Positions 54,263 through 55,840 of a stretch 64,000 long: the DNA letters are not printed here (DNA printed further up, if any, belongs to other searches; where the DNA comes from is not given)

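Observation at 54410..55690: Single-pass transmembrane protein joining an extracytoplasmic vWA domain to a cytoplasmic zinc ribbon and FHA domain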

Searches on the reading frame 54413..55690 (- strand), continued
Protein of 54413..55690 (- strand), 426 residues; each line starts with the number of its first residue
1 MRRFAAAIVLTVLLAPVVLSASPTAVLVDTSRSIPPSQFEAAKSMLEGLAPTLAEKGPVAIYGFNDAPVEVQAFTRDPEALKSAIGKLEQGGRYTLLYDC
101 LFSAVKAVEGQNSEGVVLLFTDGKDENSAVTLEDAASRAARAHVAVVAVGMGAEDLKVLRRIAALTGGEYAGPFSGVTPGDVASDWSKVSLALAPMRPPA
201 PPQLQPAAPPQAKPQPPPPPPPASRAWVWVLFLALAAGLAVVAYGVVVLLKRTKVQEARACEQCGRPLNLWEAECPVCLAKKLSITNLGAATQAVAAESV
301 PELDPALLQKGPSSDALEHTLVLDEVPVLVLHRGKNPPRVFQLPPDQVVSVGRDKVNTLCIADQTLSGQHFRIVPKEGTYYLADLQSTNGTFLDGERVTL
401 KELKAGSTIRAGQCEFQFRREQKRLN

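Call 13: find_encoding_contigs(protein=P0062, flank=10000, max_places=1)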
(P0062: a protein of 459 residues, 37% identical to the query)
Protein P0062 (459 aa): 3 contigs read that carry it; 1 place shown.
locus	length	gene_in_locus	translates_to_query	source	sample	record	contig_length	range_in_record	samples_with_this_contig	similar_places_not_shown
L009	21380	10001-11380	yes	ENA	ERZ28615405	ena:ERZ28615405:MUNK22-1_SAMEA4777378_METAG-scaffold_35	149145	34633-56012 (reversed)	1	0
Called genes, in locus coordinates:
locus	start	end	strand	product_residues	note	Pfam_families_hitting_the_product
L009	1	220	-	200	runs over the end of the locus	PF02660:G3P_acyltransf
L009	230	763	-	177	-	PF02834:LigT_PEase, PF13563:2_5_RNA_ligase2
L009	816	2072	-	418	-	PF00994:MoCF_biosynth, PF18146:CinA_KH, PF02464:CinA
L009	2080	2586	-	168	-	PF04608:PgpA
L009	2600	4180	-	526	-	PF05833:NFACT_N, PF05670:NFACT-R_1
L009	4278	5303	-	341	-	PF06271:RDD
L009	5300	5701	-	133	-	-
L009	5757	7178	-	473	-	PF00072:Response_reg, PF00158:Sigma54_activat, PF14532:Sigma54_activ_2, PF07728:AAA_5 (weak), PF25601:AAA_lid_14, PF02954:HTH_8 (weak)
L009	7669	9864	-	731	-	PF19312:NtrY_N, PF00672:HAMP, PF00989:PAS (weak), PF08448:PAS_4, PF00512:HisKA, PF02518:HATPase_c, PF14501:HATPase_c_5 (weak)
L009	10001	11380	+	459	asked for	PF00092:VWA, PF13519:VWA_2, PF13768:VWA_3 (weak), PF16697:Yop-YscD_cpl, PF00498:FHA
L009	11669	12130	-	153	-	PF22811:Zn_ribbon_NrdR, PF03477:ATP-cone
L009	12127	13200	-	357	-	PF03706:LPG_synthase_TM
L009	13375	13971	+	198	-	PF04542:Sigma70_r2, PF08281:Sigma70_r4_2, PF04545:Sigma70_r4 (weak)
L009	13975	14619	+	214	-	PF13490:zf-HC2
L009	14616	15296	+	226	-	PF18935:DUF5683 (weak), PF18917:LiaI-LiaF-like_TM1, PF22570:LiaF-TM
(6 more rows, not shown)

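Call 14: find_related_loci(query=A1, collection=genome_contigs, flank=10000)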
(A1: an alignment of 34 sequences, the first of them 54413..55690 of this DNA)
Query A1 (426 aa) in genome_contigs; peptide patterns used: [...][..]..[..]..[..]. (x = any residue, [..] = any of these).
106 stretches matched a pattern; 72 encode a relative of the query (tblastn E <= 1e-3); 72 distinct loci.
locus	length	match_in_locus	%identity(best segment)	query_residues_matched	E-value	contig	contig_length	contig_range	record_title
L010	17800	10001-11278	95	1-426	0e+0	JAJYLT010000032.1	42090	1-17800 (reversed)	MAG: Acidobacteria bacterium isolate DBS2-1.bin89 NODE_1512_length_42090_cov_10.086719, whole genome shotgun sequence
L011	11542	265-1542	95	1-426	0e+0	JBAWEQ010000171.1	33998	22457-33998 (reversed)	MAG: Acidobacteriota bacterium isolate MFD02204_ilm_asm_bin14 k127_237133, whole genome shotgun sequence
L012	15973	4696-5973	94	1-426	0e+0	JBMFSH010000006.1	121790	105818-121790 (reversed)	MAG: Acidobacteriota bacterium isolate KM4345-20 NODE_6_length_121790_cov_10.370412, whole genome shotgun sequence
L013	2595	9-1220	63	19-426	3e-160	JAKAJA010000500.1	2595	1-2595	MAG: Acidobacteria bacterium isolate WY3.bin59 NODE_99982_length_2595_cov_0.818882, whole genome shotgun sequence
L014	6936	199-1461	58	2-426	2e-147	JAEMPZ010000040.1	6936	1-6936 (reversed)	MAG: Acidobacteria bacterium isolate 2016_B02_sed_C_26 c_000000003034, whole genome shotgun sequence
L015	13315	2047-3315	61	1-426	6e-147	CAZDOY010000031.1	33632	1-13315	MAG TPA_asm: uncultured Thermoanaerobaculia bacterium isolate binchicken_co151_514 genome assembly, contig: NODE_1672_le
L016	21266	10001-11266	60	1-426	4e-144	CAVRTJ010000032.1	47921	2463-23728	MAG: uncultured Acidobacteriota bacterium isolate MFD02923.bin.1.102 genome assembly, contig: contig_5165, whole genome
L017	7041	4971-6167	59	21-426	6e-144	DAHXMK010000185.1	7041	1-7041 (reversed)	MAG TPA_asm: Candidatus Aminicenantes bacterium isolate clean1617 k141_826637, whole genome shotgun sequence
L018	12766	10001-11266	55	2-426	4e-143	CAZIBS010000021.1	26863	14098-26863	MAG TPA_asm: uncultured Thermoanaerobaculia bacterium isolate SRP128015_co2_300 genome assembly, contig: NODE_716_length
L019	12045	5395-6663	61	1-426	6e-142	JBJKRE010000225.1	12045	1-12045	MAG: Acidobacteriota bacterium isolate Bin_51 S1Ck127_1767755_flag_1_multi_6.0000_len_12045, whole genome shotgun sequen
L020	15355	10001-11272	58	1-426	7e-133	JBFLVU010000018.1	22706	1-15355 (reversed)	MAG: Acidobacteriota bacterium isolate MAG014 MAG014_18, whole genome shotgun sequence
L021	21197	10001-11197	58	28-426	4e-131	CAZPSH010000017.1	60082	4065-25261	MAG TPA_asm: uncultured Thermoanaerobaculia bacterium isolate binchicken_co220_43 genome assembly, contig: NODE_222_leng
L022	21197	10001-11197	59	21-426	6e-142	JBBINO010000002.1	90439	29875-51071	MAG: Acidobacteriota bacterium isolate QNF170220_bin_258 NODE_160_length_90439_cov_22.830921, whole genome shotgun seque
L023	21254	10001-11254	45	12-426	7e-106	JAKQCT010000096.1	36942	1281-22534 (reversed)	MAG: Acidobacteriota bacterium isolate USDE_maxbin.008 k141_1593686, whole genome shotgun sequence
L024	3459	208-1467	42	1-426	2e-105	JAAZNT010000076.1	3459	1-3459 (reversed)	MAG: Thermoanaerobaculaceae bacterium isolate AS27yjCOA_195 41164_AS27, whole genome shotgun sequence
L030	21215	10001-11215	38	22-426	8e-70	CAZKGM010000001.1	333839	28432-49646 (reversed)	MAG TPA_asm: uncultured Thermoanaerobaculia bacterium isolate binchicken_co163_178 genome assembly, contig: NODE_4_lengt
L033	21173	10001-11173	38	31-426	7e-56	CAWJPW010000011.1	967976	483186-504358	MAG: uncultured Acidobacteriota bacterium isolate MFD02923.bin.1.132 genome assembly, contig: contig_8457, whole genome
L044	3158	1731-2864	32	40-418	3e-45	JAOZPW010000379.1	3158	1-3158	MAG: Thermoanaerobaculales bacterium isolate GMC4.metabat2.271 GMC4_71845_length_3158_cov_5.759265, whole genome shotgun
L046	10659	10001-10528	57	1-176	9e-44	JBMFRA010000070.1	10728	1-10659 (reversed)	MAG: Acidobacteriota bacterium isolate KM4344-29 NODE_2044_length_10728_cov_8.610325, whole genome shotgun sequence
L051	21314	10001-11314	28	25-424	3e-39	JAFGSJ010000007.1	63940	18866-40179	MAG: bacterium isolate Zod_Metabat.886 k87_114840, whole genome shotgun sequence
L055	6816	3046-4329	46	1-419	2e-28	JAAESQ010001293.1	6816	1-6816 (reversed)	MAG: bacterium isolate Ust_16 UstG_CONTIG4093760, whole genome shotgun sequence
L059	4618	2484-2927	39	25-171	2e-24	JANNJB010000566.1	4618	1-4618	MAG: Vicinamibacteria bacterium isolate SOY_40_metabat_13 SOY_40_k141_1356933, whole genome shotgun sequence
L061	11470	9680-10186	38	252-419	1e-22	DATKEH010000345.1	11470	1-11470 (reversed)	MAG TPA_asm: Thermoanaerobaculia bacterium isolate SMAG_U14494 k141_3557064, whole genome shotgun sequence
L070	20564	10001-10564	26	25-227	8e-12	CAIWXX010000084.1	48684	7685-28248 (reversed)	MAG: uncultured Acidobacteria bacterium isolate AlinenSediments_bin-3382 genome assembly, contig: bin-3382:084/183, whol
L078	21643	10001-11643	31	21-424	3e-9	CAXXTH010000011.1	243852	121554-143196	MAG: Candidatus Hydrogenedentota bacterium isolate 9b89ec8d-082b-4b84-8410-e46c42bccd54 genome assembly, contig: contig_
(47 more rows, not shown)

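Call 28: search_solved_structures(query=window:54413-55690:-, max_evalue=0.001)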
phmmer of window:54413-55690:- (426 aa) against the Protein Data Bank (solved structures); distinct sequences matched with E-value up to 0.001: 10.
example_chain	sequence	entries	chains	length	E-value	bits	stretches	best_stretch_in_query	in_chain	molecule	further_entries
6cah_A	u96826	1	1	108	3.1e-06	29.6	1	341-418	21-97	ABC transporter ATP-binding/permease protein Rv1747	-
2kb3_A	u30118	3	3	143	0.00011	24.5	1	327-417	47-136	Oxoglutarate dehydrogenase inhibitor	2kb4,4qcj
8p5x_G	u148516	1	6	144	0.00011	24.5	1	327-417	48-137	Oxoglutarate dehydrogenase inhibitor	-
6i2q_B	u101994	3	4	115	0.00034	22.9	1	328-418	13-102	Glycogen accumulation regulator GarA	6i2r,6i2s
2kkl_A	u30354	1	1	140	0.00035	22.8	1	324-419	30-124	Uncharacterized protein Mb1858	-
2kfu_A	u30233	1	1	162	0.00046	22.4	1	296-418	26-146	Rv1827 pThr 22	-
6i2p_D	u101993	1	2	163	0.00047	22.4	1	296-418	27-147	Glycogen accumulation regulator GarA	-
1uht_A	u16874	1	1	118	0.00049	22.4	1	330-398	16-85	expressed protein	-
8p5r_G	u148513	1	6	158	0.0005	22.3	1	327-418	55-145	Glycogen accumulation regulator GarA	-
7rj3_A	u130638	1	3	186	0.00069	21.9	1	296-418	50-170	Glycogen accumulation regulator GarA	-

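Call 32: predict_structure(alignment_id=A1)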
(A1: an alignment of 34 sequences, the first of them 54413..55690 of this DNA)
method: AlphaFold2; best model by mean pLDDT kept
length: 426 residues; sequences in the alignment: 34
mean_pLDDT: 80.8   pTM: 0.47
mean pLDDT of the five models: 80.8, 80.1, 80.0, 79.2, 79.2
residues with pLDDT >= 90: 217; 70-90: 98; 50-70: 67; < 50: 44
segments of 3 or more residues with pLDDT < 50: 207-215, 254-256, 283-303, 312-317
pLDDT, mean of each block of 10 residues (from residue 1): 72 58 93 94 95 93 95 96 96 92 95 93 93 93 95 94 95 92 92 71 50 50 66 87 82 56 69 70 44 40 51 49 77 86 89 92 90 91 90 93 94 92 61
secondary structure, 60 per line:
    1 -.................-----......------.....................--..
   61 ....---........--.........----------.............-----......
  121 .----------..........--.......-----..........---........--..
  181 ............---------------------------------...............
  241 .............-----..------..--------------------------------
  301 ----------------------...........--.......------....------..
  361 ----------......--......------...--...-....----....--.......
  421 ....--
elements in order: H2-18 E24-29 H36-56 E59-64 E68-75 H78-86 H97-109 E115-121 H132-141 E144-150 H156-165 E169-173 H179-192 H226-253 E323-333 E336-342 E349-352 E371-376 E379-384 E391-393 E396-398 E400-403 E408-411 E414-424

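Call 37: fold_search(model_id=the predicted structure, library=pdb)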
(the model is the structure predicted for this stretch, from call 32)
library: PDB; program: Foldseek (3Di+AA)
matches with E <= 10: 1197; with E <= 0.001: 407
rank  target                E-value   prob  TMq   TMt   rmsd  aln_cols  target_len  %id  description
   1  3gqs_B                2.7e-09  1.00  0.22  0.87   1.4        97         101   25  Crystal structure of the FHA domain of CT664 protein from Chlamydia trachomatis (released 2009-04-07)
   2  8ft8                  3.4e-09  1.00  0.36  0.58   2.7       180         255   18  The von Willebrand factor A domain of human capillary morphogenesis gene II, flexibly fused to the 1TEL crystallization  (released 2023-03-01)
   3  9ykb_B                3.4e-09  1.00  0.35  0.57   3.5       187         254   16  The von Willebrand factor A domain of human capillary morphogenesis gene II, fused to the 1TEL crystallization chapero (released 2025-10-22)
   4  8p5x_G                4.3e-09  1.00  0.22  0.84   2.1        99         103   27  Single particle cryo-EM structure of the complex between Corynebacterium glutamicum homohexameric 2-oxoglutarate dehyd (released 2023-08-16)
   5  3n2n_A                4.3e-09  1.00  0.35  0.74   3.1       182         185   19  The Crystal Structure of Tumor Endothelial Marker 8 (TEM8) extracellular domain (released 2011-01-05)
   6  8fz4_A                5.8e-09  1.00  0.34  0.76   3.2       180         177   17  The von Willebrand factor A domain of Anthrax toxin receptor 2 (released 2023-03-01)
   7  9ykb_A                6.1e-09  1.00  0.36  0.58   3.3       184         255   16  The von Willebrand factor A domain of human capillary morphogenesis gene II, fused to the 1TEL crystallization chapero (released 2025-10-22)
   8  7rj3_A                6.9e-09  1.00  0.22  0.82   2.9       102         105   27  Crystal Structure of the Forkhead Associated (FHA) Domain of the Glycogen Accumulation Regulator (GarA) from Mycobacte (released 2021-07-28)
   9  3po8                  7.3e-09  1.00  0.22  0.90   1.9       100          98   29  Structural and functional analysis of phosphothreonine-dependent FHA domain interactions (released 2011-01-26)
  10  1sht                  9.2e-09  1.00  0.35  0.79   2.7       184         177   17  Crystal Structure of the von Willebrand factor A domain of human capillary morphogenesis protein 2: an anthrax toxin rec (released 2004-04-13)
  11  8fzu_A                9.8e-09  1.00  0.35  0.57   3.5       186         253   17  The von Willebrand factor A domain of human capillary morphogenesis gene II, flexibly fused to the 1TEL crystallizatio (released 2023-07-19)
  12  9doc                  9.8e-09  1.00  0.33  0.53   4.8       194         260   16  The von Willebrand factor A domain of human capillary morphogenesis gene II, flexibly fused to the 1TEL crystallization  (released 2024-11-06)
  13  8fzu_C                9.8e-09  1.00  0.33  0.53   4.8       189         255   15  The von Willebrand factor A domain of human capillary morphogenesis gene II, flexibly fused to the 1TEL crystallizatio (released 2023-07-19)
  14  6i2r_B                1.2e-08  1.00  0.21  0.90   1.7        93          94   28  Crystal structure of the SucA domain of Mycobacterium smegmatis KGD (alpha-ketoglutarate decarboxylase), mutant R802A, (released 2019-05-22)
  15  8byq_4                1.2e-08  1.00  0.33  0.38   4.4       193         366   16  RNA polymerase II pre-initiation complex with the proximal +1 nucleosome (PIC-Nuc10W) (released 2023-05-03)
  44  5a8i                  6.6e-08  1.00  0.21  0.71   3.2       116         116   23  Crystal structure of the FHA domain of ArnA from Sulfolobus acidocaldarius (released 2016-06-22)
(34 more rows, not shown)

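Call 43: search_protein_representatives(alignment_id=A1)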
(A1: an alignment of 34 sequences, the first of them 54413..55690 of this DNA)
Query: 34 sequences, 426 profile positions. Proteins with E-value up to 0.001 (for the whole library): 213394; up to 1e-10: 59136; up to 1e-30: 1986. The best 150 are listed.
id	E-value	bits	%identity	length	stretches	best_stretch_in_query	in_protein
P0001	2.3e-191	652.9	-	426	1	1-426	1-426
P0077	3.6e-153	527.1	-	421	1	2-425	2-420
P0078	7.8e-128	443.6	-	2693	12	11-216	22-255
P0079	4.2e-119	414.9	-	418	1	1-424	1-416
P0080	5.1e-118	411.3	-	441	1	14-424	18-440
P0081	6.2e-117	407.7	-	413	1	14-419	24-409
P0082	8.2e-116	404.0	-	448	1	8-425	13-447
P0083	2.5e-115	402.5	-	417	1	16-424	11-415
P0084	3.3e-113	395.4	-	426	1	9-423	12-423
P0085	3.6e-113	395.3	-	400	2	7-239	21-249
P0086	3.6e-113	395.3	-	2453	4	23-199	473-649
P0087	1.0e-112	393.8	-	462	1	5-422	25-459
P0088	1.2e-112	393.6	-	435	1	5-424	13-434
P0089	1.8e-112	393.0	-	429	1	16-424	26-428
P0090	2.3e-112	392.7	-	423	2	11-248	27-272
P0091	2.6e-111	389.2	-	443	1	15-424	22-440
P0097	1.4e-107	376.9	-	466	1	13-424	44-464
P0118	7.5e-99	348.1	-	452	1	25-425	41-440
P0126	2.0e-96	340.1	-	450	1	3-423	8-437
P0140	6.9e-93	328.5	-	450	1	3-420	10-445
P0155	3.0e-88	313.2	-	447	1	2-420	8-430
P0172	1.4e-82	294.6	-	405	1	8-419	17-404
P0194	1.3e-74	268.3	-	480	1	1-423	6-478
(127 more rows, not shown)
